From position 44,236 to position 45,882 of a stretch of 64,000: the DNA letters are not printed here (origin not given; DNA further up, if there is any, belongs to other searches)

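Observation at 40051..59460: Glycan locus with three ATP-grasp ligases and an MmgE/PrpD enzyme: predicted amide-linked, non-acetyl decoration of a 4-amino sugar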

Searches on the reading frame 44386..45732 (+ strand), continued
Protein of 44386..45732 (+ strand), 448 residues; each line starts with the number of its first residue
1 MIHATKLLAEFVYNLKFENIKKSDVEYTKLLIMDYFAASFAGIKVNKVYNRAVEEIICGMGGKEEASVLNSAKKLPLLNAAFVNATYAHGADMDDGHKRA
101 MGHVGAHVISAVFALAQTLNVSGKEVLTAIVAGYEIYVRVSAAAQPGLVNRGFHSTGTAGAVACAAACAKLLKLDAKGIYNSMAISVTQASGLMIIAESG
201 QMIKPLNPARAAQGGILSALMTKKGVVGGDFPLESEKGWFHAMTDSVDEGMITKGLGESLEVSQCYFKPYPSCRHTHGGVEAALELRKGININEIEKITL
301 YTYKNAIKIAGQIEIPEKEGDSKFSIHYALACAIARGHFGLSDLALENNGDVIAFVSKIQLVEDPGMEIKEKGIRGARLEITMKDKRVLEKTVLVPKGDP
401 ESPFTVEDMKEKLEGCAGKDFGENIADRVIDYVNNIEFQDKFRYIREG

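Call 32: search_solved_structures(query=A1, max_evalue=0.001, show_alignments=5)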
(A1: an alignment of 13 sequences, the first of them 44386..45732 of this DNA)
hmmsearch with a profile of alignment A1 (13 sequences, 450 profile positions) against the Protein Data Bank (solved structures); distinct sequences matched with E-value up to 0.001: 14.
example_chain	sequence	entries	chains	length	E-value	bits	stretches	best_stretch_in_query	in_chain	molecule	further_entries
7bra_A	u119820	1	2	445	1.7e-42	149.1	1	22-445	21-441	Bacillus subtilis IRG1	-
7e9d_A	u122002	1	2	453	4.4e-41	144.4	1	22-446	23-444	IRG1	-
2hp0_A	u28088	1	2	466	4.4e-38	134.5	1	5-420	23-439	IDS-epimerase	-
2hp3_A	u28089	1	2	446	4.5e-38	134.5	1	5-420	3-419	IDS-epimerase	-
12vt_A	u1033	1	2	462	2.8e-33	118.7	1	4-444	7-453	Cis-aconitate decarboxylase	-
12vw_A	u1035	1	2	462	3.1e-33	118.6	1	4-444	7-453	Cis-aconitate decarboxylase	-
12ux_A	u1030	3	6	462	4.4e-33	118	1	4-444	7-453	Cis-aconitate decarboxylase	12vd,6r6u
12vq_A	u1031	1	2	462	9.2e-33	117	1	4-444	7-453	Cis-aconitate decarboxylase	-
7br9_A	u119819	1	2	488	1.5e-29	106.4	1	3-444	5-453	Cis-aconitate decarboxylase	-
6r6t_A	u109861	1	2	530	2.2e-29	105.8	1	3-444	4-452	Cis-aconitate decarboxylase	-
5mvi_E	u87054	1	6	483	1.8e-09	40.2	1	162-435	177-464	2-methylcitrate dehydratase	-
1szq_A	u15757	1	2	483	5.6e-09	38.6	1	161-434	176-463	2-methylcitrate dehydratase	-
5mux_A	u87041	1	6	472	1.6e-07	33.8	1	162-445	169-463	2-methylcitrate dehydratase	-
6s62_A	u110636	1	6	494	3.2e-06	29.5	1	161-403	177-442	Propionate catabolic protein PrpD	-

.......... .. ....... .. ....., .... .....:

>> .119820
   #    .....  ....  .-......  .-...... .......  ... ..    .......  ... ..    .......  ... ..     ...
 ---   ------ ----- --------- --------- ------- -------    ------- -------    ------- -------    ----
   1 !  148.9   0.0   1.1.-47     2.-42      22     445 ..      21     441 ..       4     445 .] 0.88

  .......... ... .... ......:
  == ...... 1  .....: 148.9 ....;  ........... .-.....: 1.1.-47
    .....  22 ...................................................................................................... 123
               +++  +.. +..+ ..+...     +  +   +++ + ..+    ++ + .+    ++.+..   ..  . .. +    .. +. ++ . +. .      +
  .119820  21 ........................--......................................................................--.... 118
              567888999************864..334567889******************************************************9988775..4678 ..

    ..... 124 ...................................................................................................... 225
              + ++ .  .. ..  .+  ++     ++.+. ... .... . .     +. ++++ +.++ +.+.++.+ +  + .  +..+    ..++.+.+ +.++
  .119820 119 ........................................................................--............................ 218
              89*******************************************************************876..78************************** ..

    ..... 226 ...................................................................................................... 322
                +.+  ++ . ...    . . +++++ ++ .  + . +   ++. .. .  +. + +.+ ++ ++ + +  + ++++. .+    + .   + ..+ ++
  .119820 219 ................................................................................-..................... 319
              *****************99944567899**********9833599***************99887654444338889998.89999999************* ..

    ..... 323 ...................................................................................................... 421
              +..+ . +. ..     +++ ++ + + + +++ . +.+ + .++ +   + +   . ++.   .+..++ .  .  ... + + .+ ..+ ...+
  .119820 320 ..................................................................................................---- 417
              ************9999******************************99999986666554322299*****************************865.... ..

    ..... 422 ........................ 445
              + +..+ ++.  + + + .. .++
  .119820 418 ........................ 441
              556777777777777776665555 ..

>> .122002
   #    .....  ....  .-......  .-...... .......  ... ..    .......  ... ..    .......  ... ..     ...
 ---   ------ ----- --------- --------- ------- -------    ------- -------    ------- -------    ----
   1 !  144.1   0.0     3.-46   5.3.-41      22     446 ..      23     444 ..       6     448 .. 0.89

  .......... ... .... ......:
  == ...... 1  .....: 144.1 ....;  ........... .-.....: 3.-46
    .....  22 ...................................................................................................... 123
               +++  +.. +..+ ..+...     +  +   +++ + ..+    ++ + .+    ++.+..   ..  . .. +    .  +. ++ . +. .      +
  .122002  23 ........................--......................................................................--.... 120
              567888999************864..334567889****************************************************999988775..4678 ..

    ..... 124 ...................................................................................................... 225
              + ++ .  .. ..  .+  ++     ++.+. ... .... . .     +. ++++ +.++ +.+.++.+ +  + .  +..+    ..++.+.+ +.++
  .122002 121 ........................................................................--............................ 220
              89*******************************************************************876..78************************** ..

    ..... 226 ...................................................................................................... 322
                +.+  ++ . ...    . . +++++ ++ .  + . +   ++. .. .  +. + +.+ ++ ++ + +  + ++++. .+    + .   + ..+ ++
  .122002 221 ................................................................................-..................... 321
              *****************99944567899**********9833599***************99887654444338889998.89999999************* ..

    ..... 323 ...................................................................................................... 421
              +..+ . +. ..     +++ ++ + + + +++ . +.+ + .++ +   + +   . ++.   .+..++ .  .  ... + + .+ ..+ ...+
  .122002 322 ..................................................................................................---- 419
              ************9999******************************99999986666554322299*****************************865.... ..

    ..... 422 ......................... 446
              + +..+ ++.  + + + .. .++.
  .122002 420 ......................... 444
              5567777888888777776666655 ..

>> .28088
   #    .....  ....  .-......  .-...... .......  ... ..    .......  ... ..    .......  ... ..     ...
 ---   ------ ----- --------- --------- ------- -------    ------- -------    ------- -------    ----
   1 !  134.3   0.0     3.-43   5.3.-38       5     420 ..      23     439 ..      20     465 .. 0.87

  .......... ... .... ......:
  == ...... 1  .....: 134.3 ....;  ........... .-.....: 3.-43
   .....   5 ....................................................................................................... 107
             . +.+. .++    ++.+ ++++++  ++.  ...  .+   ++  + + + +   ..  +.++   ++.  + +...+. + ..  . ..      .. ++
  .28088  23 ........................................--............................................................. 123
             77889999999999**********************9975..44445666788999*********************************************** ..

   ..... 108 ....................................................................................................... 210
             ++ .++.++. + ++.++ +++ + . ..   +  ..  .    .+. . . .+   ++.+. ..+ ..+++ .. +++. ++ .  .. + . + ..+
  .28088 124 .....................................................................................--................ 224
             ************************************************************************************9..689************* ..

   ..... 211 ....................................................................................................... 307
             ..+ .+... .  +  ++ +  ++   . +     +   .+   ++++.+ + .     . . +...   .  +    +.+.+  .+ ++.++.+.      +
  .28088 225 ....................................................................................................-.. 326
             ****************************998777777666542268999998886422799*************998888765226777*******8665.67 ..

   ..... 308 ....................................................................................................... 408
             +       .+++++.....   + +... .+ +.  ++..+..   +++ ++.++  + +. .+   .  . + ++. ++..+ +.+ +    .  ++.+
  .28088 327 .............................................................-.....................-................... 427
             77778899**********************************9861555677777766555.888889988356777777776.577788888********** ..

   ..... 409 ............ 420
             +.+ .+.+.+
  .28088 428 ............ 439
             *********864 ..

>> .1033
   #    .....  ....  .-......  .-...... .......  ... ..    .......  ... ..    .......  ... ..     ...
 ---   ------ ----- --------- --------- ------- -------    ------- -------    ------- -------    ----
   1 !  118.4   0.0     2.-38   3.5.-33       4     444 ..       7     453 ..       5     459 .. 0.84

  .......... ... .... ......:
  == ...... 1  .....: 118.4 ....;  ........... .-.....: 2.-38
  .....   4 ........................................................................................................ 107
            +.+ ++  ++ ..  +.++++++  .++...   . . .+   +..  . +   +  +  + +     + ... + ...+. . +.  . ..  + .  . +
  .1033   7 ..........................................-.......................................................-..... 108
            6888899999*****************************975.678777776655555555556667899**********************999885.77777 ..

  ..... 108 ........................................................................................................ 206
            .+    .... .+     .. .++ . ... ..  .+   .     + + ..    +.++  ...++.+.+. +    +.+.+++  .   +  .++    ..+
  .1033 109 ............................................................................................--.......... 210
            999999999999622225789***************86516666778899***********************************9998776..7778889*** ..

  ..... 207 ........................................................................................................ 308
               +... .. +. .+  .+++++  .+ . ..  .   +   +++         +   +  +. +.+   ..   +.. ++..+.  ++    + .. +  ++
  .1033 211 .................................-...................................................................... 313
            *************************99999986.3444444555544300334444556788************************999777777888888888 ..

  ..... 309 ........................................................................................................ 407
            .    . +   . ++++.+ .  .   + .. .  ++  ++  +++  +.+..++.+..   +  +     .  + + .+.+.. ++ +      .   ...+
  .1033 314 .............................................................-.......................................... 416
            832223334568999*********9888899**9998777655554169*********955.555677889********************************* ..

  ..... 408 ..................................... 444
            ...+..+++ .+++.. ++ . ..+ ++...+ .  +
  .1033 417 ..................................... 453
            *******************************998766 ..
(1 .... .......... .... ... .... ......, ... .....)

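Call 34: search_protein_families(library=pfam, proteins=[L059:6248-6778:+, L059:11418-12425:+, L059:12439-13887:+, L059:2556-5003:+, L076:1659-3083:+, L076:4386-5372:+, L076:11359-12342:+, L076:12342-14102:+, L039:277-1767:+, L074:8927-9904:+], max_evalue=0.001)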
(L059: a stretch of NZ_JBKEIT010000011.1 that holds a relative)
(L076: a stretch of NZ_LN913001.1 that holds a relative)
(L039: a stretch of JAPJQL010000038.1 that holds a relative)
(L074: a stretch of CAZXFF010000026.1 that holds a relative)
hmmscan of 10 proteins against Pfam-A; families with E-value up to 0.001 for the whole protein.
L059:6248-6778:+ (177 aa): 2 families
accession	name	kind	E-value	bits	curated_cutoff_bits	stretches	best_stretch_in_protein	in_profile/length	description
PF00132.30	Hexapep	-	3.9e-13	48.9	27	1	90-123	3-36/36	Bacterial transferase hexapeptide (six repeats)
PF14602.12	Hexapep_2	-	6e-07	29.5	27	1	90-120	3-31/34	Hexapeptide repeat of succinyl-transferase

L059:11418-12425:+ (336 aa): 3 families
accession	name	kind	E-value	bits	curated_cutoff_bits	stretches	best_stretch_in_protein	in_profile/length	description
PF00535.33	Glycos_transf_2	-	2e-35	122.6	23.3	1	7-120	1-115/168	Glycosyl transferase family 2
PF10111.15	Glyco_tranf_2_2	-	1.3e-14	54.8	27.3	1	7-138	1-144/276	Glycosyltransferase like family 2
PF13641.12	Glyco_tranf_2_3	-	1.1e-10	42.3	27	1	6-116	3-119/230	Glycosyltransferase like family 2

L059:12439-13887:+ (483 aa): 1 family
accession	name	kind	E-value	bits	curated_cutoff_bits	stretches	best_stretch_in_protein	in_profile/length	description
PF14296.11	O-ag_pol_Wzy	-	4.9e-133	444.7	26.6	1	14-478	2-468/468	O-antigen polysaccharide polymerase Wzy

L059:2556-5003:+ (816 aa): 6 families
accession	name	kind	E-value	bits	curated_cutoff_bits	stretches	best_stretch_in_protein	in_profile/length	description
PF13807.11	GNVR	-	1.9e-11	44.2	27.7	1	456-532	3-79/82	G-rich domain on putative tyrosine kinase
PF10609.15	ParA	-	1.1e-09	38.6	27.1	1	600-667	3-70/246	NUBPL iron-transfer P-loop NTPase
PF13614.12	AAA_31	-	2.4e-09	37.8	27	1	601-740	2-143/177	AAA domain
PF02706.20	Wzz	-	1.6e-07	31.9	25.5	1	22-118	2-91/91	Chain length determinant protein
PF06564.18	CBP_BcsQ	-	0.00011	22.3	21.3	0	608-749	9-150/234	Cellulose biosynthesis protein BcsQ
PF01656.29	CbiA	-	0.00086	19.7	25.4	0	604-699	2-54/125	CobQ/CobB/MinD/ParA nucleotide binding domain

L076:1659-3083:+ (475 aa): 1 family
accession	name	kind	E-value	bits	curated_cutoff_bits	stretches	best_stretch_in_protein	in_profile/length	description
PF01943.22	Polysacc_synt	-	5e-22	79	28.2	1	15-273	2-257/274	Polysaccharide biosynthesis protein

L076:4386-5372:+ (329 aa): 1 family
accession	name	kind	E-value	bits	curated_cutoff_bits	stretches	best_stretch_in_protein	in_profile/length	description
PF00248.27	Aldo_ket_red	-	1.4e-53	182.3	24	1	16-313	1-290/291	Aldo/keto reductase family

L076:11359-12342:+ (328 aa): 2 families
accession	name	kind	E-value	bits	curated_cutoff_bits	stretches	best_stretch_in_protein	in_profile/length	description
PF00535.33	Glycos_transf_2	-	3.2e-26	92.7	23.3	1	11-147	1-138/168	Glycosyl transferase family 2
PF10111.15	Glyco_tranf_2_2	-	1e-06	28.9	27.3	1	11-103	1-92/276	Glycosyltransferase like family 2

L076:12342-14102:+ (587 aa): 0 families

L039:277-1767:+ (497 aa): 2 families
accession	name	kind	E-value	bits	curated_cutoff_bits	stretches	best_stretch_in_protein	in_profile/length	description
PF01943.22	Polysacc_synt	-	2.3e-29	103.1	28.2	1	35-301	2-272/274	Polysaccharide biosynthesis protein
PF13440.11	Polysacc_synt_3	-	5.7e-07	29.5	23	1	58-349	1-292/293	Polysaccharide biosynthesis protein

L074:8927-9904:+ (326 aa): 1 family
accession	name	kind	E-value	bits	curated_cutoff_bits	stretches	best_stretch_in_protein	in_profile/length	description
PF00248.27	Aldo_ket_red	-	6.2e-58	196.6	24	1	13-309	2-290/291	Aldo/keto reductase family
